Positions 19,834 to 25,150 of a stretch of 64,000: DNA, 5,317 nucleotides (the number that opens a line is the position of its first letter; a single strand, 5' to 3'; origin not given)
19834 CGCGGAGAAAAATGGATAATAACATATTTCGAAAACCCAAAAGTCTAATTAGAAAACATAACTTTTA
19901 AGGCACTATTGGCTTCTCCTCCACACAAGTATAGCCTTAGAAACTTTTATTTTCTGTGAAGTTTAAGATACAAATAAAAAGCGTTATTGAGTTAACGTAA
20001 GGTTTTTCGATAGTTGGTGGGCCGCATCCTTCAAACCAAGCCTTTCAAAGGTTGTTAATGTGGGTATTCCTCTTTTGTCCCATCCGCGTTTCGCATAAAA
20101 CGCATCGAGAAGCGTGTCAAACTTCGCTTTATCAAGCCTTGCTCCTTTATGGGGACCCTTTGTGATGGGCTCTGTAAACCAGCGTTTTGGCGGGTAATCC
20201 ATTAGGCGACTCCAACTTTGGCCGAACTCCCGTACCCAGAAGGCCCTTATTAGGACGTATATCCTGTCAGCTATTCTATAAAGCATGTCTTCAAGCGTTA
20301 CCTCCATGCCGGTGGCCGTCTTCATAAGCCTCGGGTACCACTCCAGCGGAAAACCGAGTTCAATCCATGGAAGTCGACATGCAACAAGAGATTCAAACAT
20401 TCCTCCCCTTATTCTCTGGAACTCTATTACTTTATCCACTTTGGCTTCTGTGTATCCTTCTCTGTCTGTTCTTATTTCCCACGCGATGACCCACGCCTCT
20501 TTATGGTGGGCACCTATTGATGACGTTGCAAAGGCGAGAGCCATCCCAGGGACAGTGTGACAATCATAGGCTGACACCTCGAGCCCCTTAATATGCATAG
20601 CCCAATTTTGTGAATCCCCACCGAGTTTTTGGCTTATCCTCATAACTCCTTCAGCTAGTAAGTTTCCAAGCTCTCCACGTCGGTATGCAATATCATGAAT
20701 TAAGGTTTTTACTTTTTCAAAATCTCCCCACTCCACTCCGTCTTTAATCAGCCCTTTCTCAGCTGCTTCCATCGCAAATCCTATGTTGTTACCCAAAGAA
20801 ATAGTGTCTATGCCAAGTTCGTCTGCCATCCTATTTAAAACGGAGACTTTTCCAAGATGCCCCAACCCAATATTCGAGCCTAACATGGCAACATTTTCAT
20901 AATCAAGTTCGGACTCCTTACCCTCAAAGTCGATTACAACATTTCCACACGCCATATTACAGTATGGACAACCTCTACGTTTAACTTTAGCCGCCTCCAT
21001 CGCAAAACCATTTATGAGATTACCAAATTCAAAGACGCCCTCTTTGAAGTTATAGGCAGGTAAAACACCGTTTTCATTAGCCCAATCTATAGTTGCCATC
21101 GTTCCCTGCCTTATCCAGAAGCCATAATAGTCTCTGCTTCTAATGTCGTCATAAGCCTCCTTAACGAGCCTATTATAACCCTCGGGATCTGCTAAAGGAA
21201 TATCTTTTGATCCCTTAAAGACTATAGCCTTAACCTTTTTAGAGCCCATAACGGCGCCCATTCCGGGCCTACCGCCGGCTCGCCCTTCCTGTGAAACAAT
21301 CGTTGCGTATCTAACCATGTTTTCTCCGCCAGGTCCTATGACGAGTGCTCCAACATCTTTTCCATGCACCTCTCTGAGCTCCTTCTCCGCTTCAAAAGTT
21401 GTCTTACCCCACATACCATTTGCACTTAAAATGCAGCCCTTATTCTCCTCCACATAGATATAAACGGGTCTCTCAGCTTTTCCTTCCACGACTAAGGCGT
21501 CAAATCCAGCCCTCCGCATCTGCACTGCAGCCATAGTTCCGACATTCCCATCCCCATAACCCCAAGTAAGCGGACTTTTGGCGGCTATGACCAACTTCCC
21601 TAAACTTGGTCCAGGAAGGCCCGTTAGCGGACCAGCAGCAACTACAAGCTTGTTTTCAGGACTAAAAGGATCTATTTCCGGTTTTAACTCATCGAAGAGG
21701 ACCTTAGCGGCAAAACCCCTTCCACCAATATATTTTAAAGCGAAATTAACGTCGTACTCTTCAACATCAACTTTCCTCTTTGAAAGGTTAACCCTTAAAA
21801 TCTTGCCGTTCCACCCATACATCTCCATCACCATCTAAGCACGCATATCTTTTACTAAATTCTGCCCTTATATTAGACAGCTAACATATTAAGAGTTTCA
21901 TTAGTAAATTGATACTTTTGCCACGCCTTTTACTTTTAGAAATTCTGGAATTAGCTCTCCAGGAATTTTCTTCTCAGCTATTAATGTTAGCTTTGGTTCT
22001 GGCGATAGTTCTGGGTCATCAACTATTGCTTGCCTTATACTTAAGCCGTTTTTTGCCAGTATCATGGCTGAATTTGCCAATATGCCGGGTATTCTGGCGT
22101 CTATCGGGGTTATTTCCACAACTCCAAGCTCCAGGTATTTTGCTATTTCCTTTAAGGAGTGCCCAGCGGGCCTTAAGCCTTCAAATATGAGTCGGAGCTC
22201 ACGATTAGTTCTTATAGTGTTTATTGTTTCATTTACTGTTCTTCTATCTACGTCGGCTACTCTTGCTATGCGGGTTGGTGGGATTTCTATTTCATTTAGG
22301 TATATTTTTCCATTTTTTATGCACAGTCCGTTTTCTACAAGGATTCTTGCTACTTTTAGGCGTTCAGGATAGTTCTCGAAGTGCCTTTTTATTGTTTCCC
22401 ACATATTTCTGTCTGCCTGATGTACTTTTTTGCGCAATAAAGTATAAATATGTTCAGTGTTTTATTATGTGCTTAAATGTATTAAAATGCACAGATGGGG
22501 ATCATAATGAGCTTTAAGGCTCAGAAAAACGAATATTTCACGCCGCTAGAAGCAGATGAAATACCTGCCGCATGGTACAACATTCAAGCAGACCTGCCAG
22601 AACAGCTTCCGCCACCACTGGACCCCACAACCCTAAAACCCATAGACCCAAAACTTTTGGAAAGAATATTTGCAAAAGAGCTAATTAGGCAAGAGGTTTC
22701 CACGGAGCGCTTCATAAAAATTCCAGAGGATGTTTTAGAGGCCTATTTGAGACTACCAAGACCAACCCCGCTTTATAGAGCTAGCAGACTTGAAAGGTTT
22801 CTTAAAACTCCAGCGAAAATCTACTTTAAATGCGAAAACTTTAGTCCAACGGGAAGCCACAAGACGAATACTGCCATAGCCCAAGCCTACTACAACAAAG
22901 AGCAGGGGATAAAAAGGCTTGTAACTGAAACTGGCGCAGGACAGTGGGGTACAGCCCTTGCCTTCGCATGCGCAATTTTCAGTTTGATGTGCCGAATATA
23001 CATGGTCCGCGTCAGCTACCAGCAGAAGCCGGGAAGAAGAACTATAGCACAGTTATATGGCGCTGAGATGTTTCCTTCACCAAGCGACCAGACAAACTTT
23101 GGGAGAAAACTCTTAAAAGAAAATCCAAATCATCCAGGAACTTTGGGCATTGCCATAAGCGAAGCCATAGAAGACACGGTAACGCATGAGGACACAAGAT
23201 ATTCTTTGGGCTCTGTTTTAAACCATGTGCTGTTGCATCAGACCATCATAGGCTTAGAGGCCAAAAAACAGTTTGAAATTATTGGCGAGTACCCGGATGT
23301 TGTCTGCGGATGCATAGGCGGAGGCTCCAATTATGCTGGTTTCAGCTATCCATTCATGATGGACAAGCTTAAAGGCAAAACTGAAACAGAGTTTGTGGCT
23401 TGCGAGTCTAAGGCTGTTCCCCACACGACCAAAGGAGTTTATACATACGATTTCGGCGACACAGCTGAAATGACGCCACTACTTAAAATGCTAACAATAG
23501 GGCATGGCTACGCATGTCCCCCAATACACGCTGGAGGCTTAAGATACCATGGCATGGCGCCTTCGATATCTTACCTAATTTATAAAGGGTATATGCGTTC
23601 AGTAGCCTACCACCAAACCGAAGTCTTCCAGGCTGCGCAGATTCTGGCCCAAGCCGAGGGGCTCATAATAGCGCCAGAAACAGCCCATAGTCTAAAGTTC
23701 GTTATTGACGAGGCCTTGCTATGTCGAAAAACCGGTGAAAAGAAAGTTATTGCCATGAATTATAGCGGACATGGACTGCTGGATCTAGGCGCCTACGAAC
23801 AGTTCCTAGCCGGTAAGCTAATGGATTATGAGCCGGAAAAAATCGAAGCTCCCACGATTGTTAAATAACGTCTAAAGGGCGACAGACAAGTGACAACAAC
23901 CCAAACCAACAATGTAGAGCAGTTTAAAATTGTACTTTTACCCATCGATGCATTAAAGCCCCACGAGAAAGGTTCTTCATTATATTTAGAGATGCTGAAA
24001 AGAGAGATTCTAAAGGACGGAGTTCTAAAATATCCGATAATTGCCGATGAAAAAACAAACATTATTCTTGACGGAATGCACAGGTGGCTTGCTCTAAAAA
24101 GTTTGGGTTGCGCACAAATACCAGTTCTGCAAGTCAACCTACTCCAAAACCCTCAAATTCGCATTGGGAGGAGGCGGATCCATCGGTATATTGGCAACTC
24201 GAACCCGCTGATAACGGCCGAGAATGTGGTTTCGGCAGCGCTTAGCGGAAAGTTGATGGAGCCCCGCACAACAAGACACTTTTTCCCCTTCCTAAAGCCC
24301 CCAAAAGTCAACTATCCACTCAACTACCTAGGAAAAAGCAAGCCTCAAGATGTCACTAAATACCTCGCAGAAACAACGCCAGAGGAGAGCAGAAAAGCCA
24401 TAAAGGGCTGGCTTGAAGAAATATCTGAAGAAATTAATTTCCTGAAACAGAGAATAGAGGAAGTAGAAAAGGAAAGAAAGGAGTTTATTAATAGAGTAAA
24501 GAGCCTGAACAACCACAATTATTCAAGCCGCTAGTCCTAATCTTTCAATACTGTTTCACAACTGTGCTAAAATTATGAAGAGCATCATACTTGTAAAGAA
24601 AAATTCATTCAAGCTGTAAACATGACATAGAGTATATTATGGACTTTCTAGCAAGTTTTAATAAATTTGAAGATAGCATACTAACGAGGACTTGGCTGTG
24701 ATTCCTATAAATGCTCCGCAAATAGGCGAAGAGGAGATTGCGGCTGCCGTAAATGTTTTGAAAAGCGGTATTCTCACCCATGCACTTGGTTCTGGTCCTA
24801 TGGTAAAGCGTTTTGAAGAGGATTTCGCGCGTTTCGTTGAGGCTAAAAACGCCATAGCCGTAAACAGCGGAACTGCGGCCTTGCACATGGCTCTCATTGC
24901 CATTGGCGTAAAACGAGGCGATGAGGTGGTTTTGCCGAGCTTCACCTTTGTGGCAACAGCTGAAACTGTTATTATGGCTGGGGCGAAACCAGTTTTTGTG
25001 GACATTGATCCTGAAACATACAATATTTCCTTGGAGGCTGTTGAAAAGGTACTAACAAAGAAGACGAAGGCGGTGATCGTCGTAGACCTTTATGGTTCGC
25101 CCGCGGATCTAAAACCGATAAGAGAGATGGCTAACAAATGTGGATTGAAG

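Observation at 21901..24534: TrpB2 followed by a ParB/Srx-fold gene and preceded by a divergent ACT regulator: candidate serine kinase to O-phosphoserine-dependent tryptophan synthase module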

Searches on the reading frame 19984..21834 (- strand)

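Call 3: search_protein_families(library=pfam, proteins=[window:19984-21834:-], max_evalue=0.01)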
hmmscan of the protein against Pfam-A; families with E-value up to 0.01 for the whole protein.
window:19984-21834:- (616 aa): 2 families
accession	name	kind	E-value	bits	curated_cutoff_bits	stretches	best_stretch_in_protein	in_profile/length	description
PF01314.23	AFOR_C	-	9.1e-117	390.9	27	1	223-601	2-385/385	Aldehyde ferredoxin oxidoreductase, domains 2 & 3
PF02730.20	AFOR_N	-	2.1e-73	246.8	29.8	1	10-208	1-198/199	Aldehyde ferredoxin oxidoreductase, N-terminal domain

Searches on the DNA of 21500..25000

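Call 90: search_rna_families(source=window, start=21500, end=25000, threshold=evalue, max_evalue=1)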
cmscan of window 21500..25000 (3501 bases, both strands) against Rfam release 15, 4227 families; matches with E-value up to 1: 0.
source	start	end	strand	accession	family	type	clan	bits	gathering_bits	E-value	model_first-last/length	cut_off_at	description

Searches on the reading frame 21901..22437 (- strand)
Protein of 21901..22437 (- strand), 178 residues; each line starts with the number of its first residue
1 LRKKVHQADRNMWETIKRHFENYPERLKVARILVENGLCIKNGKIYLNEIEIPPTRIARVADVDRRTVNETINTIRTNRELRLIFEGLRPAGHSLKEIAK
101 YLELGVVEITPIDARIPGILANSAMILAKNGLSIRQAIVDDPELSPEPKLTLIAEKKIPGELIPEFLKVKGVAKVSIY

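Call 3: search_protein_families(library=pfam, proteins=[window:21901-22437:-], max_evalue=0.01)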
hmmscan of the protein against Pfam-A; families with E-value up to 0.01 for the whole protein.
window:21901-22437:- (178 aa): 0 families

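Call 4: search_protein_families(library=ncbifam, proteins=[window:21901-22437:-], max_evalue=0.01)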
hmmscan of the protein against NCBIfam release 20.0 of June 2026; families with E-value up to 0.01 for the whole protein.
window:21901-22437:- (178 aa): 1 family
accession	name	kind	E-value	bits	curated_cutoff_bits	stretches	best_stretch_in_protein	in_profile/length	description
NF053754.1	TrpY_fam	subfamily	2.7e-57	193.3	180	1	13-175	1-163/163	TrpY family transcription regulator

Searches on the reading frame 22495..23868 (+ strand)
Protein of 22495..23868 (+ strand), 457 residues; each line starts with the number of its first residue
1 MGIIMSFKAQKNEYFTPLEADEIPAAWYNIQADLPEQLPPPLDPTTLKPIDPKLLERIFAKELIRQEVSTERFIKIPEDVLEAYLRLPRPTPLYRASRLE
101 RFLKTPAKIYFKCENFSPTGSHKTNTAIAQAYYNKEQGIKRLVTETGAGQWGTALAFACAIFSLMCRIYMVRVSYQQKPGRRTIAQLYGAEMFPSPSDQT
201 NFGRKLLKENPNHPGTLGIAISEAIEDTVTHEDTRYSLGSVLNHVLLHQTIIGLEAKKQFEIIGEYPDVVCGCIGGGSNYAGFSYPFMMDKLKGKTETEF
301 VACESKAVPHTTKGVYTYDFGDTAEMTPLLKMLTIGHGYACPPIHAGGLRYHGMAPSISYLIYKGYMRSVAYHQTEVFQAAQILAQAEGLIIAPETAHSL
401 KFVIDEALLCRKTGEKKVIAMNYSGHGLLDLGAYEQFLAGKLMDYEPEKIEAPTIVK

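Call 3: search_protein_families(library=pfam, proteins=[window:22495-23868:+], max_evalue=0.01)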
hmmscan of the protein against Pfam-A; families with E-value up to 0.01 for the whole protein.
window:22495-23868:+ (457 aa): 1 family
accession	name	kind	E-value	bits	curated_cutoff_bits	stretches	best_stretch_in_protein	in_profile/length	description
PF00291.31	PALP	-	5.2e-37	128.2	35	1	88-422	5-292/295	Pyridoxal-phosphate dependent enzyme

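Call 4: search_protein_families(library=ncbifam, proteins=[window:22495-23868:+], max_evalue=0.01)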
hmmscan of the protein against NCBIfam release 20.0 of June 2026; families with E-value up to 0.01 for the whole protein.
window:22495-23868:+ (457 aa): 29 families (the best 25 are shown)
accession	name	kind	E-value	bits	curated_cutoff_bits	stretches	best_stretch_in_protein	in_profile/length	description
NF009057.0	PRK12391.1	equivalog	6.9e-208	690.6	366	1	17-449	7-437/441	TrpB-like pyridoxal phosphate-dependent enzyme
TIGR01415.1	trpB_rel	hypoth_equivalog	8.5e-204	677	518.85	1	23-440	1-418/419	TrpB-like pyridoxal phosphate-dependent enzyme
NF010376.0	PRK13803.1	equivalog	2.4e-47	162.1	819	1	67-439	239-596/600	bifunctional phosphoribosylanthranilate isomerase/tryptophan synthase subunit beta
TIGR00263.1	trpB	equivalog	1.8e-45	155.7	392.45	1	70-431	32-378/385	tryptophan synthase subunit beta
NF010375.0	PRK13802.1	equivalog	9.9e-34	116.5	1386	1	88-438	324-673/695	bifunctional indole-3-glycerol phosphate synthase/tryptophan synthase subunit beta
NF004996.0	PRK06381.1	equivalog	6.5e-11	41.8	266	1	87-192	12-112/319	threonine synthase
NF006390.0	PRK08639.1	equivalog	5.6e-09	35.5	421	1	89-181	24-114/418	threonine ammonia-lyase IlvA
NF005147.0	PRK06608.1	equivalog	1.8e-08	33.5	380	1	79-193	10-123/339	serine/threonine dehydratase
NF045641.2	BHydaspDhtseBhcB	equivalog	2.1e-08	33.7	550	1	90-192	20-117/312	beta-hydroxyaspartate dehydratase BhcB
NF005292.0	PRK06815.1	equivalog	2.3e-08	33.5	371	1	89-174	20-103/320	threonine/serine dehydratase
TIGR02079.1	THD1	equivalog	4.2e-08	32.4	440.55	1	89-181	15-105/410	threonine ammonia-lyase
NF006050.0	PRK08197.1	equivalog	7.5e-08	31.5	303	1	91-174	81-162/406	threonine synthase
NF040741.1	ornith_OrtB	equivalog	2.9e-07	29.3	550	1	106-168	81-142/464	2-amino-4-oxopentanoate thiolase subunit OrtB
TIGR01136.1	cysKM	subfamily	3.7e-06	26.5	344.15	1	91-198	8-112/299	cysteine synthase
TIGR01127.1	ilvA_1Cterm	equivalog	4e-06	26.1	378.75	1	91-191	1-96/380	threonine ammonia-lyase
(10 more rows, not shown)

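Call 27: search_solved_structures(query=window:22495-23865:+, max_evalue=1e-20, show_alignments=2)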
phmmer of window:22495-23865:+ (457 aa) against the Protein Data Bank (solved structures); distinct sequences matched with E-value up to 1e-20: 46.
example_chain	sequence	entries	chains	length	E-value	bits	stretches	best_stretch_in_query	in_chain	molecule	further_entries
6hul_B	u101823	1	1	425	4.1e-149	500.5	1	21-438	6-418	Tryptophan synthase beta chain 1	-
4qys_B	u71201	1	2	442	1.8e-140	472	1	18-438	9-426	Tryptophan synthase beta chain 2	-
6hte_B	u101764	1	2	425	2.8e-140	471.4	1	18-437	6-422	Tryptophan synthase beta chain 2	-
5ey5_B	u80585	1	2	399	6e-42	147.3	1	79-446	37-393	LBCA-b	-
7rnp_A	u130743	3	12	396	5e-38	134.4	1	87-433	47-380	Tryptophan synthase beta chain 1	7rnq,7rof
6amc_A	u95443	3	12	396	6.1e-38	134.1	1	87-434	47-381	Tryptophan synthase beta chain 1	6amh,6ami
5vm5_A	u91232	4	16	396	7.2e-38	133.8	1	87-433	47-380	Tryptophan synthase beta chain 1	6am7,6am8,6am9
5dvz_A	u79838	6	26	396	9.2e-38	133.5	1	87-434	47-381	Tryptophan synthase beta chain 1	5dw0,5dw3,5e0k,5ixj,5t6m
1v8z_A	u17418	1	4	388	1.4e-37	132.8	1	87-432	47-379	Tryptophan synthase beta chain 1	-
1wdw_B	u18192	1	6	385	1.6e-37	132.7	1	87-432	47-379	Tryptophan synthase beta chain 1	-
4neg_A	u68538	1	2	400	4.6e-37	131.2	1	61-435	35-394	Tryptophan synthase beta chain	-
6cut_A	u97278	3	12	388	1.8e-36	129.3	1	87-432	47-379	Tryptophan synthase beta chain 1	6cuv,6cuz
5kin_B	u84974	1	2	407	1.4e-35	126.3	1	80-431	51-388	Tryptophan synthase beta chain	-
1x1q_A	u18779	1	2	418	7.5e-35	123.9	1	80-442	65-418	tryptophan synthase beta chain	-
8vhh_A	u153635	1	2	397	5.6e-33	117.7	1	70-432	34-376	Tryptophan synthase beta chain 1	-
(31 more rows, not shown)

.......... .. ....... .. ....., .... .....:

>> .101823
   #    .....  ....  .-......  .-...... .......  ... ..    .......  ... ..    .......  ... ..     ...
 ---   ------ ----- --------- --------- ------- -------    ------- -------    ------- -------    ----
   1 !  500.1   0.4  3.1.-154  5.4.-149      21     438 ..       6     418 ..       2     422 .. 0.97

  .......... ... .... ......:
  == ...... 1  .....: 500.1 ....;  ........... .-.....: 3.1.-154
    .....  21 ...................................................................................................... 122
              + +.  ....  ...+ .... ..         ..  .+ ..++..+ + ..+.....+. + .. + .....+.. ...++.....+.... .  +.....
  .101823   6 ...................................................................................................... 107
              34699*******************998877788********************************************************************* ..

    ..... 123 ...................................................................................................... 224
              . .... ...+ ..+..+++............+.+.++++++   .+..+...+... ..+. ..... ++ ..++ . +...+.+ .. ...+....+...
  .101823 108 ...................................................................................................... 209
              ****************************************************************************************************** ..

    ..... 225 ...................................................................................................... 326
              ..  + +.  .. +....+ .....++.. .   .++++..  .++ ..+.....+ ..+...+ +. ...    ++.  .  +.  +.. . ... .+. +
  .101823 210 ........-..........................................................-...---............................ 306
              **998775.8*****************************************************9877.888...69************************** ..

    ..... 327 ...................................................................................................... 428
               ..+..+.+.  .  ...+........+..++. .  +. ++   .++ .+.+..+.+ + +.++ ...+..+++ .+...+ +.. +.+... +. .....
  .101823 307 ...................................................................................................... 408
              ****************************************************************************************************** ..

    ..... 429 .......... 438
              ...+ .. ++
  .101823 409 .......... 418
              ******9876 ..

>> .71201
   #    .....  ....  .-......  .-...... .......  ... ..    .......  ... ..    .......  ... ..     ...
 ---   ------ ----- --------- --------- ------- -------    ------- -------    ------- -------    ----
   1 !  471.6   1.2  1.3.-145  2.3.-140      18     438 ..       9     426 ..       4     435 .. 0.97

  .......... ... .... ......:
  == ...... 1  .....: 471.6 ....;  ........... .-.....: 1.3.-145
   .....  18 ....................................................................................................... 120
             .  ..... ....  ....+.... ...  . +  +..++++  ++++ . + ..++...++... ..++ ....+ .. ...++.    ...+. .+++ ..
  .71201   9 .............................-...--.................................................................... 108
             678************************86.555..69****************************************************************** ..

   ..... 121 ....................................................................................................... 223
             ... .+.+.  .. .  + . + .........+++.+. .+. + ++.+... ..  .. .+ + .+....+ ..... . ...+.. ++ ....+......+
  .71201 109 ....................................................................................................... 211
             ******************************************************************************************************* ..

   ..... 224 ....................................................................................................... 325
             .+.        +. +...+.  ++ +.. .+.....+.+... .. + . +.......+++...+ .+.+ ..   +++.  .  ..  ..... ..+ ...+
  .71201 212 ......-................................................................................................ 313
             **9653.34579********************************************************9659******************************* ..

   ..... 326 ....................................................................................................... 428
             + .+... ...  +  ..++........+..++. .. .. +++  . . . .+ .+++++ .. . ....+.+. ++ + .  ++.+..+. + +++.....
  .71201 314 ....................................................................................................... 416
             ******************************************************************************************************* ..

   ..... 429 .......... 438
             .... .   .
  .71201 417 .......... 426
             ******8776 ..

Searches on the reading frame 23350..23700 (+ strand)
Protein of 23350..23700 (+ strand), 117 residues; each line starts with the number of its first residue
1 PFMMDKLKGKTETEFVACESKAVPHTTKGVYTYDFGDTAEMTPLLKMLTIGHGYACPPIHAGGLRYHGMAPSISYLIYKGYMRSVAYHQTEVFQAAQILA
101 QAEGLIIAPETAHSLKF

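Call 50: search_solved_structures(query=window:23350-23700:+, max_evalue=0.001, show_alignments=5)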
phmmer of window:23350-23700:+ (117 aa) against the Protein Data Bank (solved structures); distinct sequences matched with E-value up to 0.001: 3.
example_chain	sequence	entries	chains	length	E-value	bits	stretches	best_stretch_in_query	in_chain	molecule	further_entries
6hte_B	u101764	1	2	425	2.1e-32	114.9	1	1-115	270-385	Tryptophan synthase beta chain 2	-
4qys_B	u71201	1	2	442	2.2e-32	114.8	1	1-115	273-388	Tryptophan synthase beta chain 2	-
6hul_B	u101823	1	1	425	1.6e-28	102.4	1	11-116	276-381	Tryptophan synthase beta chain 1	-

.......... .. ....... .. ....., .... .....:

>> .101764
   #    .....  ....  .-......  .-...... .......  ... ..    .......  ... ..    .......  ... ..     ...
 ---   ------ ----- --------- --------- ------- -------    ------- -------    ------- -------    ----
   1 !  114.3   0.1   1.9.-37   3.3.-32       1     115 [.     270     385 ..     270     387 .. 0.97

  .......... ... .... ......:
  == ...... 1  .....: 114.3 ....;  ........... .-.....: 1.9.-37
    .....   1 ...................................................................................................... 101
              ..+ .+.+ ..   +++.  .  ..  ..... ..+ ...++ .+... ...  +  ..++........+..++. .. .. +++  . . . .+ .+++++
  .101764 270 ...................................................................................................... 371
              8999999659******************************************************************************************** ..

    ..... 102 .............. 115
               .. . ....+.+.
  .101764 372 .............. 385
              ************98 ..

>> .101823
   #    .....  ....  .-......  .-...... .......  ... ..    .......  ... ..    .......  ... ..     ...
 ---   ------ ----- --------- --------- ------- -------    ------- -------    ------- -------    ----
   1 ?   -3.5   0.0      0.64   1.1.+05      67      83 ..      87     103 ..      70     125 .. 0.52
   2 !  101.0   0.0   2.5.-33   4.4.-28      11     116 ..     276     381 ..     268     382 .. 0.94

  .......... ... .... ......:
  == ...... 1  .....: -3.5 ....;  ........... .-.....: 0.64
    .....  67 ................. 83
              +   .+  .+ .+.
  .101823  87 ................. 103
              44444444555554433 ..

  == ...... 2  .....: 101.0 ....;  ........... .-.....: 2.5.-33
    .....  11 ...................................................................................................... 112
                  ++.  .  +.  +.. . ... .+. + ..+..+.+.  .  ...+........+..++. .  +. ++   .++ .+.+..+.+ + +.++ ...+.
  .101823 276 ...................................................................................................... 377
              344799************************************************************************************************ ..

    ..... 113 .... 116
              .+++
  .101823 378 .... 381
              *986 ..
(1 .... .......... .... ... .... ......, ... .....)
